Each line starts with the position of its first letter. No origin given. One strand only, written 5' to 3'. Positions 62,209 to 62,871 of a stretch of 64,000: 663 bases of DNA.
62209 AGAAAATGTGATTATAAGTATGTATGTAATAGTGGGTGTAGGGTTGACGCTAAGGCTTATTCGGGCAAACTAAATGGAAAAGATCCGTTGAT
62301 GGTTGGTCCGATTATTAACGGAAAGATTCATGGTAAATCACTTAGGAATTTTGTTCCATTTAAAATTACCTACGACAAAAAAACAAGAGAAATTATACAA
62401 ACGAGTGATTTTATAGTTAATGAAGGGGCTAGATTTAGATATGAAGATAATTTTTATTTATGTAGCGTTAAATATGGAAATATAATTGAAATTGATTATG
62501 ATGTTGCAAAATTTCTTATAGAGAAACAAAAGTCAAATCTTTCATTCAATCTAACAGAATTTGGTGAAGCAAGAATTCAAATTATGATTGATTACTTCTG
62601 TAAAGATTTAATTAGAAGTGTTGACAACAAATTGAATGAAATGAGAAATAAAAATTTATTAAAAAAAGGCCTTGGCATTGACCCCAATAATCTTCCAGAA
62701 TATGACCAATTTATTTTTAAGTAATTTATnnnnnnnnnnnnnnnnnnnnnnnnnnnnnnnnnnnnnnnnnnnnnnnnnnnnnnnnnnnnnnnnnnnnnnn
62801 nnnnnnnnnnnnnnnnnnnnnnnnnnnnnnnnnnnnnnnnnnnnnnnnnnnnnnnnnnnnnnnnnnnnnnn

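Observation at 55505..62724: Candidate undescribed CDP-sugar tailoring pathway: RfbF/RfbG, atypical SDR, ALS-like ThDP enzyme, Zn-ribbon methyltransferase and radical-SAM/SPASM enzyme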

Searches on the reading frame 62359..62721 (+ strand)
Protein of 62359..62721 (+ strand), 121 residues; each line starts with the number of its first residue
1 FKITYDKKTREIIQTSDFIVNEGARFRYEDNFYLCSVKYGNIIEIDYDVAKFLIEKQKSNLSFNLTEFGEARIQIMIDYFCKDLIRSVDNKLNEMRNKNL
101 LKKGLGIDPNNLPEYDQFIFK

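Call 81: search_protein_families(library=pfam, proteins=[window:62359-62721:+], max_evalue=10)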
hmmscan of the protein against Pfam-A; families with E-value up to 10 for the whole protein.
seq(121 aa): 0 families

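Call 84: search_solved_structures(query=A5, max_evalue=10, show_alignments=2)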
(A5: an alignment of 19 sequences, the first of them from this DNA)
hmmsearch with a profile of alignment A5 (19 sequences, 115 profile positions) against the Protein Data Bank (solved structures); distinct sequences matched with E-value up to 10: 0.
